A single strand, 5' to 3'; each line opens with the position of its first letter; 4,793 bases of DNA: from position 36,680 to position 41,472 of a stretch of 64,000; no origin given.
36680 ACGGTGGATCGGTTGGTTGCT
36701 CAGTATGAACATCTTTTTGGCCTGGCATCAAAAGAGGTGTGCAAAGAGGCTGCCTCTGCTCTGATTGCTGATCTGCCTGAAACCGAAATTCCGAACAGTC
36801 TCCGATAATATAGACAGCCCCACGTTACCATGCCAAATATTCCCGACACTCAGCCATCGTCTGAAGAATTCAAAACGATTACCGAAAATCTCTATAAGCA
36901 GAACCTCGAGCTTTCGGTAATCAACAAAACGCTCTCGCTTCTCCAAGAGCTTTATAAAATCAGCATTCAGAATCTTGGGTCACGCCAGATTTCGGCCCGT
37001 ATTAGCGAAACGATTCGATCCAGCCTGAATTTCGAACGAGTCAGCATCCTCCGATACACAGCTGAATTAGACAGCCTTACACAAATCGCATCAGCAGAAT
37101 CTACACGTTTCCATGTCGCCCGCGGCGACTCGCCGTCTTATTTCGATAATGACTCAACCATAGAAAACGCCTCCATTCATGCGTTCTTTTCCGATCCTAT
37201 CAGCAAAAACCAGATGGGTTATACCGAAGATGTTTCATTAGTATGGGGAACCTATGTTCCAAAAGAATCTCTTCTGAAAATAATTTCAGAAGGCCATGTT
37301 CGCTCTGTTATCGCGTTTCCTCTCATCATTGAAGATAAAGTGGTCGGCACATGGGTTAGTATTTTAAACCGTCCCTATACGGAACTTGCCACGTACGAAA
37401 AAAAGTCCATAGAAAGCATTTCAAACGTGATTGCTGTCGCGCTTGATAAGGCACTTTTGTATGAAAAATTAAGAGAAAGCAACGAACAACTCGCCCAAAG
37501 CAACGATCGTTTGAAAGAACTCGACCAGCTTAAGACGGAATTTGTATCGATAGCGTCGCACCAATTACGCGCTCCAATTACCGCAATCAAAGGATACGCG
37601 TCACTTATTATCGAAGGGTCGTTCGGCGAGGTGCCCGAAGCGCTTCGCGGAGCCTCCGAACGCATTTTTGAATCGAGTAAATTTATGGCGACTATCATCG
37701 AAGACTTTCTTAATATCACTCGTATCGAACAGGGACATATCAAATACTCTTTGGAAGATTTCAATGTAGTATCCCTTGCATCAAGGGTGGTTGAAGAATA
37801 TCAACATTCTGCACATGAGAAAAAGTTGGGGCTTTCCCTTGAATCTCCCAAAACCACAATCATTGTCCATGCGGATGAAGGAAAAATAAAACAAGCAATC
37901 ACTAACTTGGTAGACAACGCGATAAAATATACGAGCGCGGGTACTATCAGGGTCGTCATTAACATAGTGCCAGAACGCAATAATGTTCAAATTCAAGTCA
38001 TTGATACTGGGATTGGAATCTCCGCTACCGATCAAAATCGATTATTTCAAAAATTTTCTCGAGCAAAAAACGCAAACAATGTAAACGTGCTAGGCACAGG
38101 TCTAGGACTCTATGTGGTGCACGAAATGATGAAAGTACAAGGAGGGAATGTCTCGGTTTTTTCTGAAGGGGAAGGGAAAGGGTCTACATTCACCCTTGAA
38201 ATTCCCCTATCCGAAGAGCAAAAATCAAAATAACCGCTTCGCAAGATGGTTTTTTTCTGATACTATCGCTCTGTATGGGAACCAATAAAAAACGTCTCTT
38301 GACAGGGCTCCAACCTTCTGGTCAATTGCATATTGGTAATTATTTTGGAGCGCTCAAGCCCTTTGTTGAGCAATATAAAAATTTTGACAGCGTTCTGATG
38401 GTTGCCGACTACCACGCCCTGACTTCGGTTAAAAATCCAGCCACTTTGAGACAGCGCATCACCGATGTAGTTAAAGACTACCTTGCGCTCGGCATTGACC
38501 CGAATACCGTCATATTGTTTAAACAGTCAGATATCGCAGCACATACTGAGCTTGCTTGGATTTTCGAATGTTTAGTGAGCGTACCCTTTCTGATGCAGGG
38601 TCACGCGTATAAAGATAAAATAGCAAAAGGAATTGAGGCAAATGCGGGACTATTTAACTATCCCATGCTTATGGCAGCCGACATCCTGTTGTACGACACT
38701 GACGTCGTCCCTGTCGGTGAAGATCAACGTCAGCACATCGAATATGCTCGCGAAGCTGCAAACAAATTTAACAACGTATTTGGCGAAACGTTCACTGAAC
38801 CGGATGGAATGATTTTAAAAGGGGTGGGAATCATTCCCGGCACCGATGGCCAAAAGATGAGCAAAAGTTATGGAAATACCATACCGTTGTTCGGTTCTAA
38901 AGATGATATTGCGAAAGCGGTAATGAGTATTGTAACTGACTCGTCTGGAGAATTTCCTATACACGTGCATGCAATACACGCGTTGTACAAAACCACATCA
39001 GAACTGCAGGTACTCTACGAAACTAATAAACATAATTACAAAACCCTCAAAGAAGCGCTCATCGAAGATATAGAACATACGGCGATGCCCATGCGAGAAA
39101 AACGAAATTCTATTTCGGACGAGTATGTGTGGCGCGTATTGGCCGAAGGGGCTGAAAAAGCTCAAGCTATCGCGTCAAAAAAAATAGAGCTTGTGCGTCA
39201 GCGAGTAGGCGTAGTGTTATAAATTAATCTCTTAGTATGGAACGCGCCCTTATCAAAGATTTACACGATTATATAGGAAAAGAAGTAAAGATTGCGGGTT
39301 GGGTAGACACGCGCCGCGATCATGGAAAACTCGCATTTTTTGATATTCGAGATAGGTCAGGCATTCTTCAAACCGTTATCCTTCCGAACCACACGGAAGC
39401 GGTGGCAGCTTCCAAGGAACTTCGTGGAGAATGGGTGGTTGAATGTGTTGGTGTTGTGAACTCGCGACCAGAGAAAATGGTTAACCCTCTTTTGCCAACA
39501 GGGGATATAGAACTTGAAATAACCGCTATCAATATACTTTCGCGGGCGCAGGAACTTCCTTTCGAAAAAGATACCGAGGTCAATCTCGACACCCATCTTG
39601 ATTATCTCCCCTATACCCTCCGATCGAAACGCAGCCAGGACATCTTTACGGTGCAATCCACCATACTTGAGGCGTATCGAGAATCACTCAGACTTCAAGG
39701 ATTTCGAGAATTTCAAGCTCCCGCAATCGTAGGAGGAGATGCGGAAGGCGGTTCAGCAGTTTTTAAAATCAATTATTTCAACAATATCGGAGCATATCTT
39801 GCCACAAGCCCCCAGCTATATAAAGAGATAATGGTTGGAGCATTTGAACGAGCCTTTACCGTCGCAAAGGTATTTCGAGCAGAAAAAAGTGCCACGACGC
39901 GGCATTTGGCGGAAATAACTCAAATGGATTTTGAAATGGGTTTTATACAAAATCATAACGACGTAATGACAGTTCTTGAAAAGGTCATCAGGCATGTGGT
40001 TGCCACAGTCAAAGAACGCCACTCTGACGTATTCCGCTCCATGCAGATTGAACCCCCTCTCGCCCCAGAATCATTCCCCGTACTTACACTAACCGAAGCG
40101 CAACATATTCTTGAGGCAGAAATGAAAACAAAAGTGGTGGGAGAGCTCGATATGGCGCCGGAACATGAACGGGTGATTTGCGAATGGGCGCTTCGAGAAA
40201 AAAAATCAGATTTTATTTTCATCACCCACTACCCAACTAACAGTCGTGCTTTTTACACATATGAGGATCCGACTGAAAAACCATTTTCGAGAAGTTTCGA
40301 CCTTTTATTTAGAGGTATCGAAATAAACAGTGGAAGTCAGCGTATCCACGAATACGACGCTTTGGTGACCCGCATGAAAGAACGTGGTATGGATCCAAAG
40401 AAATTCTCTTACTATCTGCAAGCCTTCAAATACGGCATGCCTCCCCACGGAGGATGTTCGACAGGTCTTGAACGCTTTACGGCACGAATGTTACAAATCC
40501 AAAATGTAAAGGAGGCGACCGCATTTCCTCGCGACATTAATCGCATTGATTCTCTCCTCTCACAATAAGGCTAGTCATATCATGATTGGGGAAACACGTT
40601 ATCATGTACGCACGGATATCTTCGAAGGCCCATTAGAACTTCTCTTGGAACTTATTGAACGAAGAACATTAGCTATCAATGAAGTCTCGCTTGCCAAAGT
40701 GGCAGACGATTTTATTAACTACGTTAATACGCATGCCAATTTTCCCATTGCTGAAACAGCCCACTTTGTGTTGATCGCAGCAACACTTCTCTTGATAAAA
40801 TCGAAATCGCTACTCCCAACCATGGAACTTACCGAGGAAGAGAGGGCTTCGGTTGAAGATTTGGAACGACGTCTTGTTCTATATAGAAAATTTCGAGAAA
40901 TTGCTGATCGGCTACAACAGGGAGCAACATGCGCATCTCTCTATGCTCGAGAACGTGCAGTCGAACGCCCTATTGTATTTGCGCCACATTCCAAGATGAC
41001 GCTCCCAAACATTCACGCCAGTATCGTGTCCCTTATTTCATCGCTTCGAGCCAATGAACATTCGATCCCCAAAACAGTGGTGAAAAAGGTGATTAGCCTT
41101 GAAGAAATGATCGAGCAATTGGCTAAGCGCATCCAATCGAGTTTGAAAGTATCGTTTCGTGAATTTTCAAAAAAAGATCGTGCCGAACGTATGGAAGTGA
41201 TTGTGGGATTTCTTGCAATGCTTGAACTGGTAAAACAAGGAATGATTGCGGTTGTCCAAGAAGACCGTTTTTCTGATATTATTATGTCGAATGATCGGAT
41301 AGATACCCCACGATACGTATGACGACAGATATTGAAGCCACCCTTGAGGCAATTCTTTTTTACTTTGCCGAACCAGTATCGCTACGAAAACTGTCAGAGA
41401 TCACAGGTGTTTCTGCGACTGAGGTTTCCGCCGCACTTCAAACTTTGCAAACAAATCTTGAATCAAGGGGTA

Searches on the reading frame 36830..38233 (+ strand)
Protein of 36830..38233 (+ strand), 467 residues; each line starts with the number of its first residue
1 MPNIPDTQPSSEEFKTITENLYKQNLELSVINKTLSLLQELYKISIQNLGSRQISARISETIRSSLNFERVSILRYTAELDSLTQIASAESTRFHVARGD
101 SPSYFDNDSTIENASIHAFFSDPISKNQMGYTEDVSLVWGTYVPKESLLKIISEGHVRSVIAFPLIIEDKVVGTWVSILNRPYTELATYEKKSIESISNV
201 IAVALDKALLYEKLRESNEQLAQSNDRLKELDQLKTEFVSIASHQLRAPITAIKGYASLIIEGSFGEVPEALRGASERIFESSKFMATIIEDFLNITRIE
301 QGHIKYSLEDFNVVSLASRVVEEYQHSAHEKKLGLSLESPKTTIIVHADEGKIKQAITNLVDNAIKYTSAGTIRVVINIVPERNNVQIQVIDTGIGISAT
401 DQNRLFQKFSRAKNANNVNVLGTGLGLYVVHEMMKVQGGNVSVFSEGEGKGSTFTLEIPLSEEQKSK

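Call 71: search_protein_families(library=pfam, proteins=[window:36830-38233:+], max_evalue=0.00001)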
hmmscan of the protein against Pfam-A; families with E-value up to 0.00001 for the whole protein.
window:36830-38233:+ (467 aa): 3 families
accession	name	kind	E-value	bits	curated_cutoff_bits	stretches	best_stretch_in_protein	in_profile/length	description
PF02518.31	HATPase_c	-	7.9e-27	94.3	26.4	1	349-461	2-110/111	Histidine kinase-, DNA gyrase B-, and HSP90-like ATPase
PF00512.31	HisKA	-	1.4e-13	51.1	26.9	1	235-302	2-66/66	His Kinase A (phospho-acceptor) domain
PF13589.12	HATPase_c_3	-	5.7e-06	26.8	25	0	354-464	4-111/137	Histidine kinase-, DNA gyrase B-, and HSP90-like ATPase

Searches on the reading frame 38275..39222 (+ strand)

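Call 71: search_protein_families(library=pfam, proteins=[window:38275-39222:+], max_evalue=0.00001)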
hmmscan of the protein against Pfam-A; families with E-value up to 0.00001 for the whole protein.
window:38275-39222:+ (315 aa): 1 family
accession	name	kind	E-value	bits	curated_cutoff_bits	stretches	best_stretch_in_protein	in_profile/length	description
PF00579.31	tRNA-synt_1b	-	3e-59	201.2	21.1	1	5-270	5-274/292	tRNA synthetases class I (W and Y)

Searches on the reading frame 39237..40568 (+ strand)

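Call 71: search_protein_families(library=pfam, proteins=[window:39237-40568:+], max_evalue=0.00001)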
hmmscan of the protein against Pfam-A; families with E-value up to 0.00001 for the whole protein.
window:39237-40568:+ (443 aa): 2 families
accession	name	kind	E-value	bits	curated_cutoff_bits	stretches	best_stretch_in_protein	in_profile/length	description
PF00152.25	tRNA-synt_2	-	2.3e-76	257.3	25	1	118-433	3-307/308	tRNA synthetases class II (D, K and N)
PF01336.31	tRNA_anti-codon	-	7.2e-15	55.1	27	1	17-101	1-75/75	OB-fold nucleic acid binding domain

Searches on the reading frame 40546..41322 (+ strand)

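Call 71: search_protein_families(library=pfam, proteins=[window:40546-41322:+], max_evalue=0.00001)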
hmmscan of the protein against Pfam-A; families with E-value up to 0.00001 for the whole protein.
window:40546-41322:+ (258 aa): 1 family
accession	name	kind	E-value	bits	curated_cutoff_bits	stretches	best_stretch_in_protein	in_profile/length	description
PF02616.19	SMC_ScpA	-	4.3e-24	86.2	24.6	1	36-246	1-228/232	Segregation and condensation protein ScpA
